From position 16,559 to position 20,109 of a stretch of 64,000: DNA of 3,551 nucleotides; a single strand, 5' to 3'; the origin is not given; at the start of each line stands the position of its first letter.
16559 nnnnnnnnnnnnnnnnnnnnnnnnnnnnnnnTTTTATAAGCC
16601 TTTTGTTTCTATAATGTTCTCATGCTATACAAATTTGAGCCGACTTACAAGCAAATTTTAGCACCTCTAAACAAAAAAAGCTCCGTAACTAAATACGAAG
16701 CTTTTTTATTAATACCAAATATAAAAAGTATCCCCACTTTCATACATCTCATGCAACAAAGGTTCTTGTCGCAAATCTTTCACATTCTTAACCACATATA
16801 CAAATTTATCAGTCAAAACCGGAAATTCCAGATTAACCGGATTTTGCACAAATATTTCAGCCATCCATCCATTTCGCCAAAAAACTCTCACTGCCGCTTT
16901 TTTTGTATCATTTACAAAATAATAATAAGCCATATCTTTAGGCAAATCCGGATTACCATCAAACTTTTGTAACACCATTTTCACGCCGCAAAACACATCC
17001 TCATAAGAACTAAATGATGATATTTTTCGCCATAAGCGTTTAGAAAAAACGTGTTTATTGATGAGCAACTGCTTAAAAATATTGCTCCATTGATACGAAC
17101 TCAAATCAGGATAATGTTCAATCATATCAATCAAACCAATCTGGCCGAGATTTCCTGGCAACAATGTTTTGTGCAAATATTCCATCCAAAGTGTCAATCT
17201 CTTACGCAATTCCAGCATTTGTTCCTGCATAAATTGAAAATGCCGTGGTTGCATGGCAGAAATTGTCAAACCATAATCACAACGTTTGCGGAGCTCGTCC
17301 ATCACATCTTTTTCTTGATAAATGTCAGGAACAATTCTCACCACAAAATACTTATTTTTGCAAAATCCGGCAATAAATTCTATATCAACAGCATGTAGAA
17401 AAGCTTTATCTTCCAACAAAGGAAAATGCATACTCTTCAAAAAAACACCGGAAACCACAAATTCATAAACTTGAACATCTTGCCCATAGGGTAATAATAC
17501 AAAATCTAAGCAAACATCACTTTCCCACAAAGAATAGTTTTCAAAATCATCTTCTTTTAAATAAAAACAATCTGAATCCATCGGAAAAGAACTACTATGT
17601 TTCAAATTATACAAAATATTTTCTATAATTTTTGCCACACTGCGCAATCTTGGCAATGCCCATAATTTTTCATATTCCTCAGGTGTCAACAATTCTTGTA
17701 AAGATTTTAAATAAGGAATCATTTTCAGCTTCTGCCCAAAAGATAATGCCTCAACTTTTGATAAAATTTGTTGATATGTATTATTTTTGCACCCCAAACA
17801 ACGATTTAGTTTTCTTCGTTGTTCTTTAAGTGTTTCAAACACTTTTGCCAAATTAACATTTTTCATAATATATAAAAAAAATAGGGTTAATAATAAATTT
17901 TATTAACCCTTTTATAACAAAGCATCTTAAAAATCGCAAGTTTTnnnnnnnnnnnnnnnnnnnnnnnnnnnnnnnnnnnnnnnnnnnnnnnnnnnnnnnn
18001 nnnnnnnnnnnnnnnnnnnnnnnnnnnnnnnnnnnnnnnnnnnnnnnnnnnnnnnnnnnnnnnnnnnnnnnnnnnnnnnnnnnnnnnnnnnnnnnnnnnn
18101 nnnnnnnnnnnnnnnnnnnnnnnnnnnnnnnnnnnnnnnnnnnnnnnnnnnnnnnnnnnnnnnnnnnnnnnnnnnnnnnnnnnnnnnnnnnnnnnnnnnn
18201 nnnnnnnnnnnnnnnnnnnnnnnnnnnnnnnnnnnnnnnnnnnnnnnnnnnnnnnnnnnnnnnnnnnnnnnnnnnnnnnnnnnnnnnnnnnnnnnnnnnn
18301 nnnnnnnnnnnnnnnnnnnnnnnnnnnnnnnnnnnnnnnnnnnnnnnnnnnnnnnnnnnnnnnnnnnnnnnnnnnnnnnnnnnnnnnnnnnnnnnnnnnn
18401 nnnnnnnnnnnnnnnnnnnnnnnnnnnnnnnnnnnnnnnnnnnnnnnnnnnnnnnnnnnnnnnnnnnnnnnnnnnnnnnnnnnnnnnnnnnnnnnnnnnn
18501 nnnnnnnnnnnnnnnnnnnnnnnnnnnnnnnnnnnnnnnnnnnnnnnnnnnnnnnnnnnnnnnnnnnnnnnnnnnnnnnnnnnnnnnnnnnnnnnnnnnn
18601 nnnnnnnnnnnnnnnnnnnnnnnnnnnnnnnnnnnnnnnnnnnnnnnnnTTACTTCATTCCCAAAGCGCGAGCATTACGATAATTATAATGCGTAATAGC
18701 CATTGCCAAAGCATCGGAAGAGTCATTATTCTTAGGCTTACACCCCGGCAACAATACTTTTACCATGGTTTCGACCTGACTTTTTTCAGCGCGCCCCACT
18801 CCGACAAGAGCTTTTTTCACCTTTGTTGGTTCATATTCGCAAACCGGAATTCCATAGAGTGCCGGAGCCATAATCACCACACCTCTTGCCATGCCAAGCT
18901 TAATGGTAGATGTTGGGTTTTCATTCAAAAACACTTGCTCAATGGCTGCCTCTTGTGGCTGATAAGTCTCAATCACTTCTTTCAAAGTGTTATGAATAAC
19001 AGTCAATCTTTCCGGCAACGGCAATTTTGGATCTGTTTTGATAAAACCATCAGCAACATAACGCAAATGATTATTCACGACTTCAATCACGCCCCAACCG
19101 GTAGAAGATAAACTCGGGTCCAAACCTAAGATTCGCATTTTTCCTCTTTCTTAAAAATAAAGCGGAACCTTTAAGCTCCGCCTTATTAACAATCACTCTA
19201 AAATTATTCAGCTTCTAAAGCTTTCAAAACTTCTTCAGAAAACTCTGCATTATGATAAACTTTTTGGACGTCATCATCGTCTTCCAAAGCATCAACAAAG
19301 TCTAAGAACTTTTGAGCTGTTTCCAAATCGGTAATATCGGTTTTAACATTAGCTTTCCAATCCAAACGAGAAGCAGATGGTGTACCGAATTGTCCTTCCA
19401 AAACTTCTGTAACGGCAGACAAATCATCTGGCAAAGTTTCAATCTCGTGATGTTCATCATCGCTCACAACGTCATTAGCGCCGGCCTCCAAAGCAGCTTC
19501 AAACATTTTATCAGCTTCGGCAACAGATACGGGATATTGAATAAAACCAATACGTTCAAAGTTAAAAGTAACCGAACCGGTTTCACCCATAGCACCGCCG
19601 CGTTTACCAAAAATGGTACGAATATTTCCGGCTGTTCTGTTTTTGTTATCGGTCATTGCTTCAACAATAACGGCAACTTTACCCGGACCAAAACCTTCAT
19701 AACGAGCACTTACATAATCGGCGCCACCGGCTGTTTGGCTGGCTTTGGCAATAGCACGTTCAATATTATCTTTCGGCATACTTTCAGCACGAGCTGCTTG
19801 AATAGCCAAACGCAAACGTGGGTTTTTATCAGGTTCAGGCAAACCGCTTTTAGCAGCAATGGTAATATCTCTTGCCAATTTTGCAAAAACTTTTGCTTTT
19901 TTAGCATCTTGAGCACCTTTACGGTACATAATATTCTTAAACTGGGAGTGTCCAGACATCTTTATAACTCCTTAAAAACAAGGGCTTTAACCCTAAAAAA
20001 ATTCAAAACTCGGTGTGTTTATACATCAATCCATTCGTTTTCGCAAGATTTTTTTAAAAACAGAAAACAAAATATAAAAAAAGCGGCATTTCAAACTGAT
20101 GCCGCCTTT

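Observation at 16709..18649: Two foreign genes (385 aa unknown plus HD-domain phosphohydrolase) wedged between ruvA and ruvC inside the otherwise canonical ruvCAB-ybgC-tolQRA block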

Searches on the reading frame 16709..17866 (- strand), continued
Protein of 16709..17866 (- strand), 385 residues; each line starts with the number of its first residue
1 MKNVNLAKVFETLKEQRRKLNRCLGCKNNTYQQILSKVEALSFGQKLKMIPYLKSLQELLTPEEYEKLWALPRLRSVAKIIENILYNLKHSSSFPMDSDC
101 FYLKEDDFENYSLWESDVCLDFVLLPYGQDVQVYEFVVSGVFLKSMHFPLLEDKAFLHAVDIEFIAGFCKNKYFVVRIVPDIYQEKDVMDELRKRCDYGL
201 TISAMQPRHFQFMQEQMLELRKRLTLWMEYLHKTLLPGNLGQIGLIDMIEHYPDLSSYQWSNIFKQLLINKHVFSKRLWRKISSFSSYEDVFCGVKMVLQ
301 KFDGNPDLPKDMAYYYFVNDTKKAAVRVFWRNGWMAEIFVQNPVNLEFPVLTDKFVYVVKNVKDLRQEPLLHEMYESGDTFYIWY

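Call 94: find_related_loci(query=A1, collection=viral_contigs, flank=5000)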
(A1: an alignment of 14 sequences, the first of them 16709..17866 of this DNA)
Query A1 (385 aa) in viral_contigs; peptide patterns used: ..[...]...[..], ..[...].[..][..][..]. (x = any residue, [..] = any of these).
412 stretches matched a pattern, but none encodes a relative of the query by tblastn (E <= 1e-3).

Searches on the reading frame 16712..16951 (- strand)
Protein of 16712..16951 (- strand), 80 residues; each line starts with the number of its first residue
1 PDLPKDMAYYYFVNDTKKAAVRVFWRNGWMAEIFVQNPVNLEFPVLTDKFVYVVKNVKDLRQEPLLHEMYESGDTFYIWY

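Call 83: search_protein_families(library=pfam, proteins=[window:16712-16951:-], max_evalue=10)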
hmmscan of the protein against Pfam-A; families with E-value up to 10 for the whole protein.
seq(80 aa): 1 family
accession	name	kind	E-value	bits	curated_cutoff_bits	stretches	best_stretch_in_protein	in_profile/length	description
PF02937.20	COX6C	-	0.15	12.6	22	1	7-27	31-51/70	Cytochrome c oxidase subunit VIc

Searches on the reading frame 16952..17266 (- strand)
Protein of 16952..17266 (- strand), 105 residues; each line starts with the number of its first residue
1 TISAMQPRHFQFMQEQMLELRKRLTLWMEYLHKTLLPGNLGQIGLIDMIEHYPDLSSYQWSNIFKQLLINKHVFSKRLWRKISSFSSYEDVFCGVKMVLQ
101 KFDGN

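Call 83: search_protein_families(library=pfam, proteins=[window:16952-17266:-], max_evalue=10)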
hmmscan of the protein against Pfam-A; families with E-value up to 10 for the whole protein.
seq(105 aa): 1 family
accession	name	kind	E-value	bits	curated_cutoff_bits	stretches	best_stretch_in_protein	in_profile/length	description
PF00674.25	DUP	-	0.065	13.8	23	1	46-87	43-82/102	DUP family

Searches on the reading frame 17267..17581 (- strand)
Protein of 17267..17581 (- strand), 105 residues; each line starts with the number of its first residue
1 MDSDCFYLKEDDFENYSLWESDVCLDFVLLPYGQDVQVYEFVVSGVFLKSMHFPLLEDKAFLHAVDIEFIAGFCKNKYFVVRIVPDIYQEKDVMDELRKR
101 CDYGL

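Call 83: search_protein_families(library=pfam, proteins=[window:17267-17581:-], max_evalue=10)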
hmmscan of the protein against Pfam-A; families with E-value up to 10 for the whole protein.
seq(105 aa): 1 family
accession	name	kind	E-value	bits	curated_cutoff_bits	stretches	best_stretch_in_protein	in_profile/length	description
PF18610.7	Peripla_BP_7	-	0.11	13.1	36.8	1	44-77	12-45/71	Periplasmic binding protein domain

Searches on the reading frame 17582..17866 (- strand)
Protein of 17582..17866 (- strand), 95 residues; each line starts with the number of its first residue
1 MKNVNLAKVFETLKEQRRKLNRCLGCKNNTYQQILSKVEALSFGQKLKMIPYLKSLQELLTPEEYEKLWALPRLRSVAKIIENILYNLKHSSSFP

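Call 83: search_protein_families(library=pfam, proteins=[window:17582-17866:-], max_evalue=10)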
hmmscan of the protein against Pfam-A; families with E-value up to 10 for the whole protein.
seq(95 aa): 3 families
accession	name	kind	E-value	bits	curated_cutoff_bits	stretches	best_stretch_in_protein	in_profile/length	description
PF07699.19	Ephrin_rec_like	-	0.044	14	23.1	1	19-33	7-21/48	Tyrosine-protein kinase ephrin type A/B receptor-like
PF12323.14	HTH_OrfB_IS605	-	0.056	13.4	21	1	14-36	14-36/47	Helix-turn-helix domain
PF05443.17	ROS_MUCR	-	0.071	13.6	25.4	1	37-73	64-100/123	ROS/MUCR transcriptional regulator protein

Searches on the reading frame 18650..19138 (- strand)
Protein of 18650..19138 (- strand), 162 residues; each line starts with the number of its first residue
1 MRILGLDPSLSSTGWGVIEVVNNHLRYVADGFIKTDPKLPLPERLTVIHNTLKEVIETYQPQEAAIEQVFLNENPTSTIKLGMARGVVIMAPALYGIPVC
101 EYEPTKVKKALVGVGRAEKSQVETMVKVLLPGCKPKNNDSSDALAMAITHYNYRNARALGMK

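Call 3: search_protein_families(library=pfam, proteins=[window:18650-19138:-], max_evalue=0.01)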
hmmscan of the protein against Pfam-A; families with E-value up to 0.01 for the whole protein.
window:18650-19138:- (162 aa): 1 family
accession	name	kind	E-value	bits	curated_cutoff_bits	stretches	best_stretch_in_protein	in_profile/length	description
PF02075.23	RuvC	-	9.8e-47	159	22.2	1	3-150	1-148/148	Crossover junction endodeoxyribonuclease RuvC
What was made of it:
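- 18650..19138 (-): ruvC, Holliday-junction resolvase. Pfam RuvC 9.8e-47 (call 3).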

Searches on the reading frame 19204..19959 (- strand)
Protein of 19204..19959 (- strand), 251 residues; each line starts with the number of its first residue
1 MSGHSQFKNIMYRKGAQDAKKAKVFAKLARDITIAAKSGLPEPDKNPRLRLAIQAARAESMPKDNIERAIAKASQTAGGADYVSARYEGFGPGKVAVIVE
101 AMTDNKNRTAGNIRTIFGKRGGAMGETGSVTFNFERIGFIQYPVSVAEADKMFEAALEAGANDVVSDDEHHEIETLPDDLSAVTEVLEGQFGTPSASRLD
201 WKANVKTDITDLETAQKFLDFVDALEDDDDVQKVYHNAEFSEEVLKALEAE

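Call 3: search_protein_families(library=pfam, proteins=[window:19204-19959:-], max_evalue=0.01)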
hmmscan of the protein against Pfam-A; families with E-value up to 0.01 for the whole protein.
window:19204-19959:- (251 aa): 2 families
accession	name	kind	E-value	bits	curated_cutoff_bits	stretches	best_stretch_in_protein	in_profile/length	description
PF01709.26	Transcrip_reg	-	2.7e-52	177.2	27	1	82-238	1-160/160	TACO1/YebC second and third domain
PF20772.2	TACO1_YebC_N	-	6.7e-29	100.6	36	1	5-75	1-72/73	TACO1/YebC protein N-terminal domain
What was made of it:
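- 19204..19959 (-): yebC (TACO1/YebC family), first gene of the co-directional block. Pfam Transcrip_reg 2.7e-52 and TACO1_YebC_N 6.7e-29 (call 3).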
